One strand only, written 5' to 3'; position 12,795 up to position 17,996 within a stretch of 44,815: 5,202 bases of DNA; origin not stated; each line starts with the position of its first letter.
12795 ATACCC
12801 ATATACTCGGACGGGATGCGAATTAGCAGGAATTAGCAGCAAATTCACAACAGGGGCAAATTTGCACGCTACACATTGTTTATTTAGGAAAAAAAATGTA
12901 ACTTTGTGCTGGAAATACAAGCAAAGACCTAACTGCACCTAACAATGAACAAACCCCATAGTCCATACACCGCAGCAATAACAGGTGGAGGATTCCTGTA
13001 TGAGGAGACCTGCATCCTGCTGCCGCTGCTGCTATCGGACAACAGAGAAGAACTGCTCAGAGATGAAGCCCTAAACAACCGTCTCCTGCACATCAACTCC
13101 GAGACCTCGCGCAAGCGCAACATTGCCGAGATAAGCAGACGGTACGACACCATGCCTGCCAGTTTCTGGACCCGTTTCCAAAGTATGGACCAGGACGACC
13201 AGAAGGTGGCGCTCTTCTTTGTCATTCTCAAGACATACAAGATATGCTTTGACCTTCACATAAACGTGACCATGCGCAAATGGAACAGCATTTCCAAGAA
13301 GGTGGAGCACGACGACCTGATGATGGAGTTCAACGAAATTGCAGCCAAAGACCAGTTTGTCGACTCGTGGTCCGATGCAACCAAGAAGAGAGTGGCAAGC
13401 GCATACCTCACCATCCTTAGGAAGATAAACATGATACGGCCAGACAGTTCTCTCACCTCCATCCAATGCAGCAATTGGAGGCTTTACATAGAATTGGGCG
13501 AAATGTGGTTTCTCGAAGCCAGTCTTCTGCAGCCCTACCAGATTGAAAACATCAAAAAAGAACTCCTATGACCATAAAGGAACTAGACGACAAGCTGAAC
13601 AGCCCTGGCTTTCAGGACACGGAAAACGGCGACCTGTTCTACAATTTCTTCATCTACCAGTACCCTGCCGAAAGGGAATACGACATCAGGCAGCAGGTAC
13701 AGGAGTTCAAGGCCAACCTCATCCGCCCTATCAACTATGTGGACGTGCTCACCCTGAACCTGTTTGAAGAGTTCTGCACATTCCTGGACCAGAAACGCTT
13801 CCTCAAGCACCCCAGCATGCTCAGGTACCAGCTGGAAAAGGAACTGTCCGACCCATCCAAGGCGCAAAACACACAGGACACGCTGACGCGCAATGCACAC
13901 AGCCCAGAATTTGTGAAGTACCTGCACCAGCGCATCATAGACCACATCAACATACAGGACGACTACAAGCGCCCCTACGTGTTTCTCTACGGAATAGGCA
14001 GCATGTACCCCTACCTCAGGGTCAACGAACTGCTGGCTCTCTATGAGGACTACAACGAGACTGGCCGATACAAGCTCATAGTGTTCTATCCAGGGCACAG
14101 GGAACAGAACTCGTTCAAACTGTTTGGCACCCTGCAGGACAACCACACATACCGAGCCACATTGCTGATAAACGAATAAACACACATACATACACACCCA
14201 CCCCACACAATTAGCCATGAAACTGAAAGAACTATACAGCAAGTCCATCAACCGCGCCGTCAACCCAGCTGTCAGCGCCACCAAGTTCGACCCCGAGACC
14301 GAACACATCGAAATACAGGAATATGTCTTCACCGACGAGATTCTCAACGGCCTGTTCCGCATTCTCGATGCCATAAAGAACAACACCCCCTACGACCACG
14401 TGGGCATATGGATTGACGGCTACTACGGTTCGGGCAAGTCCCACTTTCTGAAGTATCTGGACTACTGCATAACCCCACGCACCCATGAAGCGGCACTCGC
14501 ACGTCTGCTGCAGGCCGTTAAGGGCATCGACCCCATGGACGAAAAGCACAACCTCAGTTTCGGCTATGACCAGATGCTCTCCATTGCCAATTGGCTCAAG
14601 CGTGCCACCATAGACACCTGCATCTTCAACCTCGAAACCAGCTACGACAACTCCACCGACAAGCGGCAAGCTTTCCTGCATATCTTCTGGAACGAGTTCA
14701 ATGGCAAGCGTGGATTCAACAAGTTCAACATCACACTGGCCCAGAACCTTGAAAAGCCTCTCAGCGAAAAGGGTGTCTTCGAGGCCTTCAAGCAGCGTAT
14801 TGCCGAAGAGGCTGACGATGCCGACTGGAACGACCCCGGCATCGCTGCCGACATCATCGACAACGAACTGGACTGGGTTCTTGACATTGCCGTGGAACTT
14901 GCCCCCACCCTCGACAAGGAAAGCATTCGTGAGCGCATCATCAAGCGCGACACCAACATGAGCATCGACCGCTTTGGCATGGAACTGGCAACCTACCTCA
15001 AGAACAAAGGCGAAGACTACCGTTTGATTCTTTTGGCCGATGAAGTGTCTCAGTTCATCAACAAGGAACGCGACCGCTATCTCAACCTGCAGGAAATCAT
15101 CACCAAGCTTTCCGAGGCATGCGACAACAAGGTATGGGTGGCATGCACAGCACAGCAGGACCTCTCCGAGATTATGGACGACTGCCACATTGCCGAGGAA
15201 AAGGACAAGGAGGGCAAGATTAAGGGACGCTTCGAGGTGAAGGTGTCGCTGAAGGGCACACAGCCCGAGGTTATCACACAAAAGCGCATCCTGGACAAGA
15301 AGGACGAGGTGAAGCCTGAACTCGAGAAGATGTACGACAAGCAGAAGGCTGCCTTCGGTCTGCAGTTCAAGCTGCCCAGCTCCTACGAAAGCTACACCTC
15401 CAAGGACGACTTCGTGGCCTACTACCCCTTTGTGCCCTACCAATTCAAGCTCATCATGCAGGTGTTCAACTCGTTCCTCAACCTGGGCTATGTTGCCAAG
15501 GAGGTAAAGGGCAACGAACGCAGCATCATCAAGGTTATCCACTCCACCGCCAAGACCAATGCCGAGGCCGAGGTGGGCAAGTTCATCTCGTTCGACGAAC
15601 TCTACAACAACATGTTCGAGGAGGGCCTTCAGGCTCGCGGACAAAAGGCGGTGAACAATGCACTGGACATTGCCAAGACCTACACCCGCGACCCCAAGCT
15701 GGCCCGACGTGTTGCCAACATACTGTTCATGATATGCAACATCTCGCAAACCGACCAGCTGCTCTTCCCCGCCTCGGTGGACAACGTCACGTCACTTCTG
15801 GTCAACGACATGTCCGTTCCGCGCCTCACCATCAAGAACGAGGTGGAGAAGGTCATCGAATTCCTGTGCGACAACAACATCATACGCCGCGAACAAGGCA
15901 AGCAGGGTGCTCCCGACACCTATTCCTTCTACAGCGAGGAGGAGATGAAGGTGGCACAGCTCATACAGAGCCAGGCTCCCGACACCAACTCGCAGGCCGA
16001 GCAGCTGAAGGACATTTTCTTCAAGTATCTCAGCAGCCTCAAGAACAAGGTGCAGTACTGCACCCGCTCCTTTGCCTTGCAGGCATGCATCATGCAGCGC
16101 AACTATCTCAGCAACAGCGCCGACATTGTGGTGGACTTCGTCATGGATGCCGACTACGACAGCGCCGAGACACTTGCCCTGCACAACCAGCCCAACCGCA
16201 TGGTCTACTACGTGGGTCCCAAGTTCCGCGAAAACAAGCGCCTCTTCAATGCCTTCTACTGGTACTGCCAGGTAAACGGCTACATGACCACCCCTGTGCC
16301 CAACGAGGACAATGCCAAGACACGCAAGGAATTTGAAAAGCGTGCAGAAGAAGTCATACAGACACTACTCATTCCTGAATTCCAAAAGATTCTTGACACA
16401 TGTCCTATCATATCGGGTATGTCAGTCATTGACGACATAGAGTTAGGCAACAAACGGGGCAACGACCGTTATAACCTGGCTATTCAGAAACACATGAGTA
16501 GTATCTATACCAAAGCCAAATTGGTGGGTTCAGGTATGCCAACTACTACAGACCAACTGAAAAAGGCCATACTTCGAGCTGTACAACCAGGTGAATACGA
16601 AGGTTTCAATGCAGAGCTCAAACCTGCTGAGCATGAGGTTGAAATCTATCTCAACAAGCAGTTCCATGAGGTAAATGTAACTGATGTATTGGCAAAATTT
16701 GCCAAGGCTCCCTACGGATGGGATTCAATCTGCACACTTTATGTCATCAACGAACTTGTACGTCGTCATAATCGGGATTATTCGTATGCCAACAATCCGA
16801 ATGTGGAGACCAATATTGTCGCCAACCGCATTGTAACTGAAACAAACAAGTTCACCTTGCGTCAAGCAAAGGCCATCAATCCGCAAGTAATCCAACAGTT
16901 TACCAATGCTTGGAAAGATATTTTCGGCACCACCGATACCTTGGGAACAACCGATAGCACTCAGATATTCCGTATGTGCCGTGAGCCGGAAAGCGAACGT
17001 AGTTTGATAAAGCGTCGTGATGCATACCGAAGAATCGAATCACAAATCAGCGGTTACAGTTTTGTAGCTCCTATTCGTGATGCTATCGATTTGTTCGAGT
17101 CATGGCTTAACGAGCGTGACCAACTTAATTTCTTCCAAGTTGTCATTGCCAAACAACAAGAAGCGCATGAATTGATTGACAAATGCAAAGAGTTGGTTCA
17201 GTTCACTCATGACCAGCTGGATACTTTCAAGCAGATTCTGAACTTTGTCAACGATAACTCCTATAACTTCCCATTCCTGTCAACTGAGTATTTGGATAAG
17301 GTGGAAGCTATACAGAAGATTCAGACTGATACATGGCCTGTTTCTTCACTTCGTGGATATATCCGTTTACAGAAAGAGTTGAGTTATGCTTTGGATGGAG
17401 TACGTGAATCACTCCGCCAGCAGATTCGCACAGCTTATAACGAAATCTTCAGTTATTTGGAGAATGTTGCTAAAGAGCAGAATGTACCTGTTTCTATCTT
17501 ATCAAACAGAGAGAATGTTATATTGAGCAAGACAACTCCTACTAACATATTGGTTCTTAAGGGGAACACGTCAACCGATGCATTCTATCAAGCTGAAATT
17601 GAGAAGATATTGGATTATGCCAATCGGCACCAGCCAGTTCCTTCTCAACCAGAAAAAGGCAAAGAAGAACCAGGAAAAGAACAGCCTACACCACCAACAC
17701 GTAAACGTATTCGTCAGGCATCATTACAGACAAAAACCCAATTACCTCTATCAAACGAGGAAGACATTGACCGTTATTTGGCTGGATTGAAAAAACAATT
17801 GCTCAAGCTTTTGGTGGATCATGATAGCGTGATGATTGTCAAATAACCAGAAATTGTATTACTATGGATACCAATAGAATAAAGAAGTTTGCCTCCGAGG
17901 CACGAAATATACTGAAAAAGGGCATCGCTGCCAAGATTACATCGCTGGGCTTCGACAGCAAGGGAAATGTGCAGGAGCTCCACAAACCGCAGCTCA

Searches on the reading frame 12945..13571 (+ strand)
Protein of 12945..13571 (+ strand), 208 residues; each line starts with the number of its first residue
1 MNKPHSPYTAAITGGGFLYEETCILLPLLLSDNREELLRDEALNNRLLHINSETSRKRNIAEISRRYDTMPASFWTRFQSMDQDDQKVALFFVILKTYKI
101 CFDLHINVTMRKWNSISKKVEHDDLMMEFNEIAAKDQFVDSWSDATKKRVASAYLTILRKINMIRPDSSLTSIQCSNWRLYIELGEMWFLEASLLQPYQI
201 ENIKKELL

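Call 4: search_protein_families(library=padloc, proteins=[window:12945-13571:+], max_evalue=0.01)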
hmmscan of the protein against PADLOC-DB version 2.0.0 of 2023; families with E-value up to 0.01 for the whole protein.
window:12945-13571:+ (208 aa): 13 families
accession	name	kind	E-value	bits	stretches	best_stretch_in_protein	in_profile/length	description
PDLC02446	BrxA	-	2.1e-22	78.1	1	4-197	4-199/211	BrxA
PDLC02451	BrxA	-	7.2e-22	76.5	1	5-168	4-167/201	BrxA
PDLC02443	BrxA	-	1.1e-14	52.6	1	5-176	5-176/203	BrxA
PDLC02452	BrxA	-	1.7e-14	51.9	1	8-164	3-159/204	BrxA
PDLC02438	BrxA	-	1.2e-13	49.4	1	10-174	7-171/200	BrxA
PDLC02447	BrxA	-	1.2e-13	49.2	1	8-164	5-161/199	BrxA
PDLC02457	BrxA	-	3.3e-12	44.6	1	2-160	2-160/201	BrxA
PDLC02441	BrxA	-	9e-12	43.2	1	7-167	15-175/209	BrxA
PDLC02440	BrxA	-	5.3e-08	30.9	1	10-165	7-162/199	BrxA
PDLC02458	BrxA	-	9.5e-07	26.6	1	86-165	90-169/258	BrxA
PDLC02445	BrxA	-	3.3e-06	25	1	6-165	5-169/262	BrxA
PDLC02439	BrxA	-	2.5e-05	21.9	1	8-150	7-149/200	BrxA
PDLC02454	BrxA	-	0.0019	15.3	1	81-170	87-178/264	BrxA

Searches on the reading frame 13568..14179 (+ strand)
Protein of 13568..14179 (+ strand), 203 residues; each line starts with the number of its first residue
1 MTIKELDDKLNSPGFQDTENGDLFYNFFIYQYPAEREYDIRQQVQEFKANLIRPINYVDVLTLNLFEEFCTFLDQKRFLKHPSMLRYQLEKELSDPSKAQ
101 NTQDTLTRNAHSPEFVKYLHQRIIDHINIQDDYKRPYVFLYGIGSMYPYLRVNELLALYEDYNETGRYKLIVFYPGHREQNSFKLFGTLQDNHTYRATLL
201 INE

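Call 4: search_protein_families(library=padloc, proteins=[window:13568-14179:+], max_evalue=0.01)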
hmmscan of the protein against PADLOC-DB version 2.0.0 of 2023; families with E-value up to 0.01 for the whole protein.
window:13568-14179:+ (203 aa): 9 families
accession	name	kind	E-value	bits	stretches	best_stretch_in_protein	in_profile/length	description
PDLC02462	BrxB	-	1.8e-31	107.7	1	5-199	7-197/202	BrxB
PDLC02463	BrxB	-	2.7e-24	84.3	1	4-202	10-191/193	BrxB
PDLC02469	BrxB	-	2.2e-11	41.8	1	111-198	93-176/184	BrxB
PDLC02459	BrxB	-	8.6e-10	36.7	1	25-197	29-200/203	BrxB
PDLC02468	BrxB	-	1.3e-05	23.6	1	135-202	62-132/135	BrxB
PDLC02467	BrxB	-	0.00029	18.6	1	89-188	81-172/193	BrxB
PDLC02466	BrxB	-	0.00037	18.5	1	137-198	123-182/185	BrxB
PDLC02461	BrxB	-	0.0012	16.5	1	28-180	37-170/200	BrxB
PDLC02464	BrxB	-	0.0089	14.2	0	137-198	18-77/79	BrxB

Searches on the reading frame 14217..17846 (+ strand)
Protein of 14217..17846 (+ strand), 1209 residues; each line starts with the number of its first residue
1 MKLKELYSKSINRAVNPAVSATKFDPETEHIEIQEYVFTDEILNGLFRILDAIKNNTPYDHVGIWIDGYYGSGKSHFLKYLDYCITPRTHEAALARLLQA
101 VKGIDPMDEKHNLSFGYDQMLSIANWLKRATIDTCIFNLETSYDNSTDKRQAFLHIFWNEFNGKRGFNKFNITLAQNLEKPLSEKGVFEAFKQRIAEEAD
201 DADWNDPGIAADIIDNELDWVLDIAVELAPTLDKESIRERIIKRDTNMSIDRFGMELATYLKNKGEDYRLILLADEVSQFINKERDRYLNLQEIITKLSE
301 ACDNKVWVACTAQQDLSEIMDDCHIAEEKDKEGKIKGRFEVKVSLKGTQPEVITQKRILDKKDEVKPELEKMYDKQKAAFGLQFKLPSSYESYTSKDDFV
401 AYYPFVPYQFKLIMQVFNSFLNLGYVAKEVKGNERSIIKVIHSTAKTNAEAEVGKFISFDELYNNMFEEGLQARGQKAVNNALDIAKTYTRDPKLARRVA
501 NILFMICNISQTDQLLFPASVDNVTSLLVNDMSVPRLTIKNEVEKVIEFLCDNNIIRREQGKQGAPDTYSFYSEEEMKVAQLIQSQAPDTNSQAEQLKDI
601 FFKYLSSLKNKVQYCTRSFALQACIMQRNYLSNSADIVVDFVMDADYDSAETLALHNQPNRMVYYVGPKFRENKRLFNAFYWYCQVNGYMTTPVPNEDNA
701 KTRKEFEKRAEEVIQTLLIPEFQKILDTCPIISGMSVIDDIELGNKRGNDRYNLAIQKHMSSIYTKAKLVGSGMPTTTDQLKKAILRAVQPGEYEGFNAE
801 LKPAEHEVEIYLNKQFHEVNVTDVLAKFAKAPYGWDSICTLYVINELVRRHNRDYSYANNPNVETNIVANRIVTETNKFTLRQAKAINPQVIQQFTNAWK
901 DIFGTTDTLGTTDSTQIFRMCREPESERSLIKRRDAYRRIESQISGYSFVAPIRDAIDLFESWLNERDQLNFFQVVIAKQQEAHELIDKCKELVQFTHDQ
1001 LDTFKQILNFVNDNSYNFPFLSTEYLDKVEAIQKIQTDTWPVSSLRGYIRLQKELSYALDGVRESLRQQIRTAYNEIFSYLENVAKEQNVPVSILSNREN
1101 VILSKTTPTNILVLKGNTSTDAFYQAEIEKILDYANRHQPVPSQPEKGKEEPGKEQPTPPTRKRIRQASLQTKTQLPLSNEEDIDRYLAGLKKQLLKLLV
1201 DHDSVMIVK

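Call 4: search_protein_families(library=padloc, proteins=[window:14217-17846:+], max_evalue=0.01)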
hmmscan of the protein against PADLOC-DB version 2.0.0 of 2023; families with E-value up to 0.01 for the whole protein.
window:14217-17846:+ (1209 aa): 12 families
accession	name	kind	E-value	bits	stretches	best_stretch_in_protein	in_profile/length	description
PDLC02484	BrxC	-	1.1e-149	498.5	1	3-1207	5-1184/1186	BrxC-PglY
PDLC02471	BrxC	-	1.3e-144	481.9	1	1-1207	1-1189/1190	BrxC-PglY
PDLC02479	BrxC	-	7.6e-115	383.4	1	1-1207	1-1172/1172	BrxC-PglY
PDLC02491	BrxC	-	3.1e-57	192.4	1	1-602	5-585/794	BrxC-PglY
PDLC02483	BrxC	-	3e-44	149.3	2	177-657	171-643/1212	BrxC-PglY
PDLC02489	BrxC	-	2.7e-42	143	1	25-598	32-569/1146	BrxC-PglY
PDLC02476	BrxC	-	4.7e-42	141.7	1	3-466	6-457/1180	BrxC-PglY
PDLC02493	BrxC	-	3.1e-29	99.7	1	1-431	2-406/1215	BrxC-PglY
PDLC02486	BrxC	-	5.1e-24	82.2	1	51-530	65-520/1207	BrxC-PglY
PDLC02473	BrxC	-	1.1e-20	71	1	259-589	247-566/1277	BrxC-PglY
PDLC02474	BrxC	-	4.7e-15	52.7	1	263-589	259-588/1223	BrxC-PglY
PDLC02488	BrxC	-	6.8e-08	28.9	1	31-105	33-108/1240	BrxC-PglY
